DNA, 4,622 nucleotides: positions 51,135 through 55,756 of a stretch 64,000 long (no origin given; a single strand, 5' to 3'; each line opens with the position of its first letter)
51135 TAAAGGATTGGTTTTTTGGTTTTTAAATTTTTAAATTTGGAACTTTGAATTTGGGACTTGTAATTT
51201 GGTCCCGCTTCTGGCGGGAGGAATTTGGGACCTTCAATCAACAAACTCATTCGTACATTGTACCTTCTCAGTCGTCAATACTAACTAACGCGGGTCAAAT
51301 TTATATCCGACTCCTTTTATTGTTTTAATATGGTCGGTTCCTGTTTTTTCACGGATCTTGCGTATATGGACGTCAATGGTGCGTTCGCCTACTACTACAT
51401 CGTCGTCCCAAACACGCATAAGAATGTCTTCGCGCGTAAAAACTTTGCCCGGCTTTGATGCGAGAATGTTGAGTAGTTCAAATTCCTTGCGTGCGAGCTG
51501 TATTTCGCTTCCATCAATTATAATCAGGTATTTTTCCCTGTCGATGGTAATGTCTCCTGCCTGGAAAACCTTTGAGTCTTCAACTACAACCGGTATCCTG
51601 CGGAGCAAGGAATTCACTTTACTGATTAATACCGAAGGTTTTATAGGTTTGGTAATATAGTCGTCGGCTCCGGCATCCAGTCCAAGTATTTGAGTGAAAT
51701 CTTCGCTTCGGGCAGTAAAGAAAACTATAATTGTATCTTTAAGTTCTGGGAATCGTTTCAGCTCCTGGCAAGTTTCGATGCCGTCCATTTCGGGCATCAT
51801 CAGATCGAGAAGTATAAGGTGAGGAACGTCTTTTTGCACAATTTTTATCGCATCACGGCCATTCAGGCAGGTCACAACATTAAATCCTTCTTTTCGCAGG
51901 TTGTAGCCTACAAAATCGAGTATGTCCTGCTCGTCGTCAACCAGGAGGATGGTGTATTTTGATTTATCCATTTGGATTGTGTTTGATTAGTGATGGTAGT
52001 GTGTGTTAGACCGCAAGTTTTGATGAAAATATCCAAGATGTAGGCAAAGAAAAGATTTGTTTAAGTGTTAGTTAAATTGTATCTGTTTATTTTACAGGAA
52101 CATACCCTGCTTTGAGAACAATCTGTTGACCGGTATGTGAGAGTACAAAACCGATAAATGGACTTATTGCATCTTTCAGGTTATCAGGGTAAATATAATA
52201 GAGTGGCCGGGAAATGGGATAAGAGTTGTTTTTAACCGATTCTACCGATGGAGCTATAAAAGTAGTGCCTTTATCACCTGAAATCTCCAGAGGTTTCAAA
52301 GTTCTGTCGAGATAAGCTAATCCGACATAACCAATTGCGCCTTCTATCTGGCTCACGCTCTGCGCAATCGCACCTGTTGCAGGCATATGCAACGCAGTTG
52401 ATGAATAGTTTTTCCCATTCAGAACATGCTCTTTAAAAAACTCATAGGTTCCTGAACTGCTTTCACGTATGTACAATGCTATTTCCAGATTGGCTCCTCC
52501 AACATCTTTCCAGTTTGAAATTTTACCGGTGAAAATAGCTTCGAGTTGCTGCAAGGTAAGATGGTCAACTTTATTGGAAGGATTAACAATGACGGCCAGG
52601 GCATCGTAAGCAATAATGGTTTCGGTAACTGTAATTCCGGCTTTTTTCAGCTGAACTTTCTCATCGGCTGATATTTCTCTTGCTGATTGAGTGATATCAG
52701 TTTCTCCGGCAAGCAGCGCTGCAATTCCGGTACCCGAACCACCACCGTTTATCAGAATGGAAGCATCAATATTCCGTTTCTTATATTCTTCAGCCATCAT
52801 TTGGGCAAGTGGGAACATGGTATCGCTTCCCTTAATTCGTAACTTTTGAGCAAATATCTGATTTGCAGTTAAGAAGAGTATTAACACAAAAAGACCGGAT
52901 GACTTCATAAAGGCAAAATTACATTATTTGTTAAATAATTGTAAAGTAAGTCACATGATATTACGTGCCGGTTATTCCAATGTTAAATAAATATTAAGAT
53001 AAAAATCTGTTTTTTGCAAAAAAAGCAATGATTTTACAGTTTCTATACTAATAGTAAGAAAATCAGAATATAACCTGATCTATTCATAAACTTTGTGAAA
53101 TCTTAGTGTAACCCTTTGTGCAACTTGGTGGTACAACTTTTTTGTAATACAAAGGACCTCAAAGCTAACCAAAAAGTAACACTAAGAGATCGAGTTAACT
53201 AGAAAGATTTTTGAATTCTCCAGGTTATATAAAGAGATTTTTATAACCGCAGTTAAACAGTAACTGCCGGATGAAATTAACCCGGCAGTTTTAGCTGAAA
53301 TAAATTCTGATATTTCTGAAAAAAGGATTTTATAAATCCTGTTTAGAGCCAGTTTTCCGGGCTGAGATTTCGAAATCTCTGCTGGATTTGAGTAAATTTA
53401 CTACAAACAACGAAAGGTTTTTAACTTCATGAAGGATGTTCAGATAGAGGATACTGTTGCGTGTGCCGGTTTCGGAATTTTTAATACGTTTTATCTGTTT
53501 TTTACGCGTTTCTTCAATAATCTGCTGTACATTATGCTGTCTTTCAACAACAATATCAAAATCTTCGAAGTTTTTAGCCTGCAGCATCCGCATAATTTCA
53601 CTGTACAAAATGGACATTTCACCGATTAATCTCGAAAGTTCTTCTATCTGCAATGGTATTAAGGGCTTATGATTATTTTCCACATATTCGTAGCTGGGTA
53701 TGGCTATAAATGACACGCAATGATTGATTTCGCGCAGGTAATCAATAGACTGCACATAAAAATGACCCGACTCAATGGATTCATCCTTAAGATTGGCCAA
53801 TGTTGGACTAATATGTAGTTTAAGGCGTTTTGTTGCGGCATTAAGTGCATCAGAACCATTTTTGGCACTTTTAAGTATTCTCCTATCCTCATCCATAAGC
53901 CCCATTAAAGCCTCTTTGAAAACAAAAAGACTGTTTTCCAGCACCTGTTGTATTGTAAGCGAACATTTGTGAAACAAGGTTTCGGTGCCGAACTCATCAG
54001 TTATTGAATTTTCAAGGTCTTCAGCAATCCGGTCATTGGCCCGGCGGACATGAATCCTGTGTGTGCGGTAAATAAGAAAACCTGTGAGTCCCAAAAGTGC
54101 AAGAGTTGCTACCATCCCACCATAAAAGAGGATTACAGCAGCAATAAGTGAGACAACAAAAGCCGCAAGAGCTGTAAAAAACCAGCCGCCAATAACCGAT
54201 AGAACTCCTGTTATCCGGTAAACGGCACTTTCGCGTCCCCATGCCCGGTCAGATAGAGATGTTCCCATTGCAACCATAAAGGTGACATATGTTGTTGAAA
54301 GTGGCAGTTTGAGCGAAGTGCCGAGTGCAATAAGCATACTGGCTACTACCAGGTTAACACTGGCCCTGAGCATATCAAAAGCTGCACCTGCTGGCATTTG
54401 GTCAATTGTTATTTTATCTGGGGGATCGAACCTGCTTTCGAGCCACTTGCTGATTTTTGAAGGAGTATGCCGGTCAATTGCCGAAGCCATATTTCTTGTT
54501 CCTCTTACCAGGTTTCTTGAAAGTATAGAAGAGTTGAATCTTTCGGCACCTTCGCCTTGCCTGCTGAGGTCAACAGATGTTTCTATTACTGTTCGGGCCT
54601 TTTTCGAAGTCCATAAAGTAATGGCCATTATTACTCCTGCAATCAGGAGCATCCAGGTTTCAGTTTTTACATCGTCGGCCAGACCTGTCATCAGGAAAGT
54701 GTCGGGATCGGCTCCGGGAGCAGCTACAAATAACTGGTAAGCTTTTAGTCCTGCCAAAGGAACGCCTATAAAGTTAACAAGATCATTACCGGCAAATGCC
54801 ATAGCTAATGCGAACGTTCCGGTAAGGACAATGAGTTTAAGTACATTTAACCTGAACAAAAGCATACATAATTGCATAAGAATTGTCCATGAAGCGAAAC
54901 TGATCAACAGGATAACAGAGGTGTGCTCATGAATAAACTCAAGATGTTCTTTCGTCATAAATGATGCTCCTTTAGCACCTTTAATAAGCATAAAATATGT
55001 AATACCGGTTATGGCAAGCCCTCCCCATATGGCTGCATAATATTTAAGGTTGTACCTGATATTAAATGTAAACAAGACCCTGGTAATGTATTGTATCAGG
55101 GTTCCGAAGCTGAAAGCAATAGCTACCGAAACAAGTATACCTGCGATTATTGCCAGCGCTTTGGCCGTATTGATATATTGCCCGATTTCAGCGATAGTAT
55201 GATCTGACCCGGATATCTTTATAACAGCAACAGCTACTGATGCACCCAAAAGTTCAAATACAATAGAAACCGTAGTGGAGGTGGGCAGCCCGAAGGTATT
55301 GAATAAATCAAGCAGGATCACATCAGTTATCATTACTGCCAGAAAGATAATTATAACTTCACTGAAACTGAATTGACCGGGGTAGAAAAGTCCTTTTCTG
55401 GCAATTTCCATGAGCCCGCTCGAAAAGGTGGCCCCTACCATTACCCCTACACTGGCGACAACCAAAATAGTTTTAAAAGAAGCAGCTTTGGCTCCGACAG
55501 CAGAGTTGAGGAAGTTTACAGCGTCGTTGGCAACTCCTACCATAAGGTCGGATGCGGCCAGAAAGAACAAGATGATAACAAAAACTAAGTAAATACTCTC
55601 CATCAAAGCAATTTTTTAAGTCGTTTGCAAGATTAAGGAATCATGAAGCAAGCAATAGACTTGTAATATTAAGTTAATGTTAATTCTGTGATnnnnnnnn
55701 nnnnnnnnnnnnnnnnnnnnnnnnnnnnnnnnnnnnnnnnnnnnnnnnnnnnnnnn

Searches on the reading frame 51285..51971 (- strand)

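Call 57: search_protein_families(library=pfam, proteins=[window:51285-51971:-], max_evalue=0.00001)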
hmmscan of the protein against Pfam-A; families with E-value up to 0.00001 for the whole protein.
window:51285-51971:- (228 aa): 2 families
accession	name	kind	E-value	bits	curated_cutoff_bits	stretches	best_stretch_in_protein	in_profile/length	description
PF00072.30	Response_reg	-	2.8e-29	101.9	30.2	1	8-119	1-110/111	Response regulator receiver domain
PF00486.34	Trans_reg_C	-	4.2e-23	81.7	26.2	1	154-225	1-77/77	Transcriptional regulatory protein, C terminal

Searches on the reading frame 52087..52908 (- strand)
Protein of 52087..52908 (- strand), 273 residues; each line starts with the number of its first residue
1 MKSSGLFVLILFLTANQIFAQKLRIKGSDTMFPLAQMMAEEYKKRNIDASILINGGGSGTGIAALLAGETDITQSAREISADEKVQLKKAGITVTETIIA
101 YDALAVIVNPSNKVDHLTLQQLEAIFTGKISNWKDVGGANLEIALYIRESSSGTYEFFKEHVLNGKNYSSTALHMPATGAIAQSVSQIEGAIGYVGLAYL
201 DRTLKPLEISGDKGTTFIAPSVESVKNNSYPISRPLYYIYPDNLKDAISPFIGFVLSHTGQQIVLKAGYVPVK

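Call 57: search_protein_families(library=pfam, proteins=[window:52087-52908:-], max_evalue=0.00001)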
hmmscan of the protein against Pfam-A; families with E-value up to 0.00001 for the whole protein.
window:52087-52908:- (273 aa): 3 families
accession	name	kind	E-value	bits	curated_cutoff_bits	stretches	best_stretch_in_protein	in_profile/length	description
PF12849.12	PBP_like_2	-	1e-43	150.5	27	1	22-257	11-265/267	PBP superfamily domain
PF12727.12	PBP_like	-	7.1e-09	35.5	27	1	39-204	1-158/193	PBP superfamily domain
PF13531.11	SBP_bac_11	-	9.4e-09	35.8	25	1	27-269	5-226/227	Bacterial extracellular solute-binding protein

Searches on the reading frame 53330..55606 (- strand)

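Call 57: search_protein_families(library=pfam, proteins=[window:53330-55606:-], max_evalue=0.00001)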
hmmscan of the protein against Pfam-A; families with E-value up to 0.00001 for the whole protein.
window:53330-55606:- (758 aa): 1 family
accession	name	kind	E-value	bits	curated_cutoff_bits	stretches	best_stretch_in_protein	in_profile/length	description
PF01384.25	PHO4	-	2e-22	80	33.7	1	26-334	3-262/350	Phosphate transporter family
